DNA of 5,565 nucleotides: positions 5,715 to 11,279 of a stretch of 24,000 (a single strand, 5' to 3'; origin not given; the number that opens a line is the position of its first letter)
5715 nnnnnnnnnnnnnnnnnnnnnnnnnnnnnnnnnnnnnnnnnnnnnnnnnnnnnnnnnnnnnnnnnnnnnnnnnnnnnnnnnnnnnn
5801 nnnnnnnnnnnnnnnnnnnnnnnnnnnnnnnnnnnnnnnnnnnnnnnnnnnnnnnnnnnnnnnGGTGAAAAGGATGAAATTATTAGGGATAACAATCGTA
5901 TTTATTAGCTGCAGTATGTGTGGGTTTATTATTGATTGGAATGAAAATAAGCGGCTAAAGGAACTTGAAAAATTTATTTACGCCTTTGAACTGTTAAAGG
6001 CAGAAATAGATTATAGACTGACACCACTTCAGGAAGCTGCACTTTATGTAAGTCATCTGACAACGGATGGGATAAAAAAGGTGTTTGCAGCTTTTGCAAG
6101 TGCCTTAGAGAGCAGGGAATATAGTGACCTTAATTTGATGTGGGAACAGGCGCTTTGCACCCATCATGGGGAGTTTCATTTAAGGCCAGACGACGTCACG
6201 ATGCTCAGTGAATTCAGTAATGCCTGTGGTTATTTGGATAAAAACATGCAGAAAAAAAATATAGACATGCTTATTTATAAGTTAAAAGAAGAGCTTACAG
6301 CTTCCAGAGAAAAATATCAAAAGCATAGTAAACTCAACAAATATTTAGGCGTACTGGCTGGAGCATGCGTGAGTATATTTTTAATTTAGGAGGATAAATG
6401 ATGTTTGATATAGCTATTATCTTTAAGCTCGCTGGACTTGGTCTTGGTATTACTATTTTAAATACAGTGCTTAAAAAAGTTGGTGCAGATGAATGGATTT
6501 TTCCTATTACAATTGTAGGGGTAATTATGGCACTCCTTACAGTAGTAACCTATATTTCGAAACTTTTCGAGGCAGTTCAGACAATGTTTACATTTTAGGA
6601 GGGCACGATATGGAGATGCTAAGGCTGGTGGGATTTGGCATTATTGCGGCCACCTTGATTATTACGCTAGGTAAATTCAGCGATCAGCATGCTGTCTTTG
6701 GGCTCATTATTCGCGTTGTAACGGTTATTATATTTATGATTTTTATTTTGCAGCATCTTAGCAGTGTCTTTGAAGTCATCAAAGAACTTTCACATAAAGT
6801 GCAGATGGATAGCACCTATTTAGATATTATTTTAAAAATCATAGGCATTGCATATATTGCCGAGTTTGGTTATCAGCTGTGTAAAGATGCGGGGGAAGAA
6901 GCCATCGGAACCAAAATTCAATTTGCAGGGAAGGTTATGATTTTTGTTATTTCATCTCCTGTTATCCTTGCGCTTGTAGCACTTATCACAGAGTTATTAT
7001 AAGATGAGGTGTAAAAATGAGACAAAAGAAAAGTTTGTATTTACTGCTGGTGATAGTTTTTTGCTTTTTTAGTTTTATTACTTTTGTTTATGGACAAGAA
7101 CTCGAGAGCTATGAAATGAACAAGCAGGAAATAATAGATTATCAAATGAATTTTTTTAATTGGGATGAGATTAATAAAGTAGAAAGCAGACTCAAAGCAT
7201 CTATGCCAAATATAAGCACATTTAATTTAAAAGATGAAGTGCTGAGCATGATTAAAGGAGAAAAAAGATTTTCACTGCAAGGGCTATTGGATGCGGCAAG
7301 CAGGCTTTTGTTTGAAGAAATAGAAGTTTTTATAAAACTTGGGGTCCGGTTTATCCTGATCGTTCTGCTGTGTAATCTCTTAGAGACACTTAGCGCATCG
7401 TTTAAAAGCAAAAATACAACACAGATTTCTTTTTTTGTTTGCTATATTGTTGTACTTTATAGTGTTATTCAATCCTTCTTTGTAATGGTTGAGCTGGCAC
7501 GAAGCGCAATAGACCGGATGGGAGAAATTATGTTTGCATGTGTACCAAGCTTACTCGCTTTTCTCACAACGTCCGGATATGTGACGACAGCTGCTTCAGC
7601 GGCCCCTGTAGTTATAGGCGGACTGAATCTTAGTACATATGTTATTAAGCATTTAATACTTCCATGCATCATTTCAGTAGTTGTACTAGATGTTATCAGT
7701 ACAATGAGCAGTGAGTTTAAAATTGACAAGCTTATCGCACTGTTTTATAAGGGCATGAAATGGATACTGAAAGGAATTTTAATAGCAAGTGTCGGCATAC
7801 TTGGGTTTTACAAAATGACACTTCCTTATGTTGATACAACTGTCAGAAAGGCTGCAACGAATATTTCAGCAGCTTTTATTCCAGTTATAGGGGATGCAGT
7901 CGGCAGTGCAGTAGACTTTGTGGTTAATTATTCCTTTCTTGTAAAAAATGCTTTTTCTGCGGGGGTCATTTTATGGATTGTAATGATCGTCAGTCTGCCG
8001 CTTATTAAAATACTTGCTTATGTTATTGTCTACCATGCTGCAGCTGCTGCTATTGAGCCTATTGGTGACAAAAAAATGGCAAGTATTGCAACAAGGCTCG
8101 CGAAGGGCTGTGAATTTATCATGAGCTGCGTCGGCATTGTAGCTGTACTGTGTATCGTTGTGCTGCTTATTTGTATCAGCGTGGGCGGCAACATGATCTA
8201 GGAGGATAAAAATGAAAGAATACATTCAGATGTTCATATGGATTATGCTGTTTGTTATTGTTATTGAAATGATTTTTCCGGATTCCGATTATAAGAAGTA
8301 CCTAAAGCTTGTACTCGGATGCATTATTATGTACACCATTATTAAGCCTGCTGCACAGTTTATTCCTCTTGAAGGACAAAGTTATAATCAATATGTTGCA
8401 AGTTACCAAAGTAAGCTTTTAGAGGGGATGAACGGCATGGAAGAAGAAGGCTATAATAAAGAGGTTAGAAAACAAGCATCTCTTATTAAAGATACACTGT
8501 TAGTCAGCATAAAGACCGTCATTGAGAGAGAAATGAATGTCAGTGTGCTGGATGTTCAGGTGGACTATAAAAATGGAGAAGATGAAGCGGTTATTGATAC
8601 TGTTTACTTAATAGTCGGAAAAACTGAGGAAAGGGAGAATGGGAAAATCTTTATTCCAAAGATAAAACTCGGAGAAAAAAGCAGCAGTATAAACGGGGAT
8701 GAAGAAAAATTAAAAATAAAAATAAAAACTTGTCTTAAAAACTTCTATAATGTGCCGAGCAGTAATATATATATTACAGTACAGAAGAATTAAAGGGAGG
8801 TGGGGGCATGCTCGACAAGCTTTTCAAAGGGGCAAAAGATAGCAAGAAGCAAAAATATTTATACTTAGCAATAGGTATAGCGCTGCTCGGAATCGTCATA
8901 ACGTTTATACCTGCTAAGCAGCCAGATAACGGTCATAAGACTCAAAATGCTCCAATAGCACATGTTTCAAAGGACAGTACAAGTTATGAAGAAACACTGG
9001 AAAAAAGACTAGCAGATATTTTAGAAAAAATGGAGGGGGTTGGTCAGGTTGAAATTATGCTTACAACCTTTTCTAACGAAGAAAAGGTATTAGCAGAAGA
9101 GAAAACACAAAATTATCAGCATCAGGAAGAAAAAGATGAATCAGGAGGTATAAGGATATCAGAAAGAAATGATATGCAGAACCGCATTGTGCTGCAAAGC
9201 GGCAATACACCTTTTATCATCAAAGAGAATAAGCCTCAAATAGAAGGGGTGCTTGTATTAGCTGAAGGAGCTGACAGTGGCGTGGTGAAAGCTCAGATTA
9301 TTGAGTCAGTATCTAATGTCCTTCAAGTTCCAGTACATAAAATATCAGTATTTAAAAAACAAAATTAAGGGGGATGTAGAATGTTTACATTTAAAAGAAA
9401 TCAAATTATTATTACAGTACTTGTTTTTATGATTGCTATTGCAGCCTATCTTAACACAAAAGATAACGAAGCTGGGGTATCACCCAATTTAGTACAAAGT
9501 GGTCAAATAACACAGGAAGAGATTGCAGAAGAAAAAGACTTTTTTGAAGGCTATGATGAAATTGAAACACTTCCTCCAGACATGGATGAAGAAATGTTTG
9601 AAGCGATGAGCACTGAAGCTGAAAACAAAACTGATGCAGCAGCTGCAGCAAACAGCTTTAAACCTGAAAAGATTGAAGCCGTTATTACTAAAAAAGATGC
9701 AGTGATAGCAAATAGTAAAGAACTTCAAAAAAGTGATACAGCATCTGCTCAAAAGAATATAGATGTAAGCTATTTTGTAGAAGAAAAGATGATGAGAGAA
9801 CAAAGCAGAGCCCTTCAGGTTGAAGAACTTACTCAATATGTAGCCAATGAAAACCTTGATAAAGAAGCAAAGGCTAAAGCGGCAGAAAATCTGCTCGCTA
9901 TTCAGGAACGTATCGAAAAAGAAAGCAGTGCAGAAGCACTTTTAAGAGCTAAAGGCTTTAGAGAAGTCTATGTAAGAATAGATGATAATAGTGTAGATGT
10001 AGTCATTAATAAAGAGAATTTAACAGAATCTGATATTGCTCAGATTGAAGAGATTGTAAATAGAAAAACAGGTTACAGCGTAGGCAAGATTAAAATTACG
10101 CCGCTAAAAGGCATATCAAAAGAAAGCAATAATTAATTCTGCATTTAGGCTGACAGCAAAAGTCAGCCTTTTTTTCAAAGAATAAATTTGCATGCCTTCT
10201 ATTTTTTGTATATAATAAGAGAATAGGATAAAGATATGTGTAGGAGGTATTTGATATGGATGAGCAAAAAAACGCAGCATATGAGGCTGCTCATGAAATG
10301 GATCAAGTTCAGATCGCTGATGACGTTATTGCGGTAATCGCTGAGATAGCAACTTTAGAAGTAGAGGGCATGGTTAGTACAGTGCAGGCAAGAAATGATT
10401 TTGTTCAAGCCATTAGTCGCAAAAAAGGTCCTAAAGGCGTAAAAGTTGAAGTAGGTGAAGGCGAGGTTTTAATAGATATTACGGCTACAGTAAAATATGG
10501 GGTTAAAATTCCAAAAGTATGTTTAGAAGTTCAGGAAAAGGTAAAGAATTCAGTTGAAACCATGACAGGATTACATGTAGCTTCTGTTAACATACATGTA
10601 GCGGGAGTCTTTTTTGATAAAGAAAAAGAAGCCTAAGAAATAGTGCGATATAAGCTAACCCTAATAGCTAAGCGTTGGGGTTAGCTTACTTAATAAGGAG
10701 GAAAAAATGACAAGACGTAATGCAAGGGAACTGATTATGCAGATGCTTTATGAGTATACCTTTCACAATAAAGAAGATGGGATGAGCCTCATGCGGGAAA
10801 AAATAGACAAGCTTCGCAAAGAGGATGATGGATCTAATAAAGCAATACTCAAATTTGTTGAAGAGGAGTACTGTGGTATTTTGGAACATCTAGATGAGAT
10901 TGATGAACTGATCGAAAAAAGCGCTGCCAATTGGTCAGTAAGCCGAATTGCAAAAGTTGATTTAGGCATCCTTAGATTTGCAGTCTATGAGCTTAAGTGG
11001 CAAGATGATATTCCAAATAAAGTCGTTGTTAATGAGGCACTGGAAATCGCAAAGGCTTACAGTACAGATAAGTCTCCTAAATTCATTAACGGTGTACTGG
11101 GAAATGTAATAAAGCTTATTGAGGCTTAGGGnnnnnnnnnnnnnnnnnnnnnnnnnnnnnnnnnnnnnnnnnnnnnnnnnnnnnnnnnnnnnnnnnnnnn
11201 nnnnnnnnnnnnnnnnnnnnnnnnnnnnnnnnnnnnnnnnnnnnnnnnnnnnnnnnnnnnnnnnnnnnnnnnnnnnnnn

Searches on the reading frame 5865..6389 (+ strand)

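Call 38: search_protein_families(library=pfam, proteins=[window:5865-6389:+], max_evalue=0.00001)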
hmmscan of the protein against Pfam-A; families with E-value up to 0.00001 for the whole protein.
window:5865-6389:+ (174 aa): 1 family
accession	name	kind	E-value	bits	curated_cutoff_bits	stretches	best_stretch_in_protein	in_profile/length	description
PF09548.15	Spore_III_AB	-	1.6e-42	145.8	32.5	1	5-174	1-170/170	Stage III sporulation protein AB (spore_III_AB)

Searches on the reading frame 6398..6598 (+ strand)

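Call 39: search_protein_families(library=pfam, proteins=[window:6398-6598:+], max_evalue=0.00001)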
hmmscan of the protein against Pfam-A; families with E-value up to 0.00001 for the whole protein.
window:6398-6598:+ (66 aa): 1 family
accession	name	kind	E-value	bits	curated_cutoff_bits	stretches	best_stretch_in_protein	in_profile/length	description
PF06686.16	SpoIIIAC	-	1.9e-11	44.3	24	1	8-63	1-56/56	Stage III sporulation protein AC/AD protein family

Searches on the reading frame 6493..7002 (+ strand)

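Call 38: search_protein_families(library=pfam, proteins=[window:6493-7002:+], max_evalue=0.00001)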
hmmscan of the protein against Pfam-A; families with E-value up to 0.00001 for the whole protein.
window:6493-7002:+ (169 aa): 1 family
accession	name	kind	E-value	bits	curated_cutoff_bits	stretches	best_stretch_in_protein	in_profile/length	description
PF06686.16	SpoIIIAC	-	3.1e-21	75.7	24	1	113-168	1-56/56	Stage III sporulation protein AC/AD protein family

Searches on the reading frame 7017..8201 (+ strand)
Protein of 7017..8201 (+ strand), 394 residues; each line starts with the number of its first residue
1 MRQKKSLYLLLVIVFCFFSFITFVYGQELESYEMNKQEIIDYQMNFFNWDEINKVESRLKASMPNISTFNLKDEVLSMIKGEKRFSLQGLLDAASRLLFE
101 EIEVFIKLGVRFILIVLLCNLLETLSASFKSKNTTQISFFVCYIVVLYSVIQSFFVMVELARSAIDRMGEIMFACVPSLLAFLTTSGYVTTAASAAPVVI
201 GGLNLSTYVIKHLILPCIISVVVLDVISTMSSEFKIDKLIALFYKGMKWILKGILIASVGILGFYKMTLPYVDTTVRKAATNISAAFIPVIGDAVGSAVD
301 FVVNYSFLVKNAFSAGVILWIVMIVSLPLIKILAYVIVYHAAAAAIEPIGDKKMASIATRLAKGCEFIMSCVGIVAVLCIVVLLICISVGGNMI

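Call 38: search_protein_families(library=pfam, proteins=[window:7017-8201:+], max_evalue=0.00001)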
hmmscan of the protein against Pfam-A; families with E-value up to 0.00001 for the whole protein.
window:7017-8201:+ (394 aa): 1 family
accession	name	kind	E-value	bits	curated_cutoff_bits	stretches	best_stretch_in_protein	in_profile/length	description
PF09546.15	Spore_III_AE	-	7.9e-82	275.5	27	1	69-389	1-320/321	Stage III sporulation protein AE (spore_III_AE)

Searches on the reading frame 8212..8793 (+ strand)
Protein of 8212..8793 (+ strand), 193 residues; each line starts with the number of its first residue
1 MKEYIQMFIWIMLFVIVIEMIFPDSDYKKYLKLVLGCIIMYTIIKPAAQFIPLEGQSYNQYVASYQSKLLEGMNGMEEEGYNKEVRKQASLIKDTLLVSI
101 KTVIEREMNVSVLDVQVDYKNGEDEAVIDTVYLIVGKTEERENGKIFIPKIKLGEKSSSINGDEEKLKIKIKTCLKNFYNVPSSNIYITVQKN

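Call 38: search_protein_families(library=pfam, proteins=[window:8212-8793:+], max_evalue=0.00001)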
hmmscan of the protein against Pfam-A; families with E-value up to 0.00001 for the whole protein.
window:8212-8793:+ (193 aa): 1 family
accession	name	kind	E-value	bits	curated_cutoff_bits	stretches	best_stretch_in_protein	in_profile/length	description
PF09581.16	Spore_III_AF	-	5.2e-24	85.7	28.3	1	9-188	1-184/185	Stage III sporulation protein AF (Spore_III_AF)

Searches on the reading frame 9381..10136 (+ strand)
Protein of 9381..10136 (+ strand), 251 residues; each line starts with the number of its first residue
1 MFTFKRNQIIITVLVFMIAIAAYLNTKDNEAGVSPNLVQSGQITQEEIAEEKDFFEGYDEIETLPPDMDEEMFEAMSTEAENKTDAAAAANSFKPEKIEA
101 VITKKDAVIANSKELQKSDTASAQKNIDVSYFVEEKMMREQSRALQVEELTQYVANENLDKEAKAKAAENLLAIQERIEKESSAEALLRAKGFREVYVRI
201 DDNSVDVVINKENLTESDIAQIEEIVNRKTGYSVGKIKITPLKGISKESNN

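Call 39: search_protein_families(library=pfam, proteins=[window:9381-10136:+], max_evalue=0.00001)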
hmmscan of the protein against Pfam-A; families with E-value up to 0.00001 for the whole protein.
window:9381-10136:+ (251 aa): 1 family
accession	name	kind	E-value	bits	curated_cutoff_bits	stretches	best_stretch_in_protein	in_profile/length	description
PF12685.13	SpoIIIAH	-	3.6e-48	164.5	30.6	1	6-239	1-191/191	SpoIIIAH-like protein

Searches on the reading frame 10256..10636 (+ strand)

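Call 4: search_protein_families(library=pfam, proteins=[window:10256-10636:+])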
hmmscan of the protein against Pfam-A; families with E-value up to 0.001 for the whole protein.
window:10256-10636:+ (126 aa): 1 family
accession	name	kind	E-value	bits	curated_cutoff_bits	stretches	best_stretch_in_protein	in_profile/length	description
PF03780.18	Asp23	-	7e-30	104.1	28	1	16-118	3-107/108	Asp23 family, cell envelope-related function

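Call 5: search_protein_families(library=ncbifam, proteins=[window:10256-10636:+])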
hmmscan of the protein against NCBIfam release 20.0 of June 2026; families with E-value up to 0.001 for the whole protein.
window:10256-10636:+ (126 aa): 1 family
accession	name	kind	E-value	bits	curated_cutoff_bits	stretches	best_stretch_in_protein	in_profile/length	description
NF033218.1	anchor_AmaP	equivalog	1.6e-05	24.8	55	1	61-115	112-166/166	alkaline shock response membrane anchor protein AmaP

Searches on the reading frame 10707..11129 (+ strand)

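Call 4: search_protein_families(library=pfam, proteins=[window:10707-11129:+])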
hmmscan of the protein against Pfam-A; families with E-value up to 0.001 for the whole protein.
window:10707-11129:+ (140 aa): 1 family
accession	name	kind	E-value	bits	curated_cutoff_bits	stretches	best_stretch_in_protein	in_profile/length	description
PF01029.23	NusB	-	4e-36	124.8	23.1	1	4-136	1-133/133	NusB family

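Call 5: search_protein_families(library=ncbifam, proteins=[window:10707-11129:+])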
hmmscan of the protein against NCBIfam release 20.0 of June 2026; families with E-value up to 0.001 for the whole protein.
window:10707-11129:+ (140 aa): 6 families
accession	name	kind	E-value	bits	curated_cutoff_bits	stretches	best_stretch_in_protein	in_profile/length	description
TIGR01951.1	nusB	equivalog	1.3e-39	135.5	88.35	1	3-136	2-129/131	transcription antitermination factor NusB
NF001223.0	PRK00202.1-1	equivalog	2.7e-31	108.6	131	1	2-136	8-142/146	transcription antitermination factor NusB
NF011494.0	PRK14902.1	equivalog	4.7e-15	55.3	319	1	4-136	3-127/444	16S rRNA (cytosine(967)-C(5))-methyltransferase RsmB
NF001230.0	PRK00202.2-5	equivalog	6.1e-11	42.4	132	1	4-136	23-149/165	transcription antitermination factor NusB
TIGR00563.1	rsmB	equivalog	1.2e-07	31.2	269.05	1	48-133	36-119/437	16S rRNA (cytosine(967)-C(5))-methyltransferase RsmB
NF011493.0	PRK14901.1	equivalog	4.1e-07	29.2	540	1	48-137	40-128/447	16S rRNA (cytosine(967)-C(5))-methyltransferase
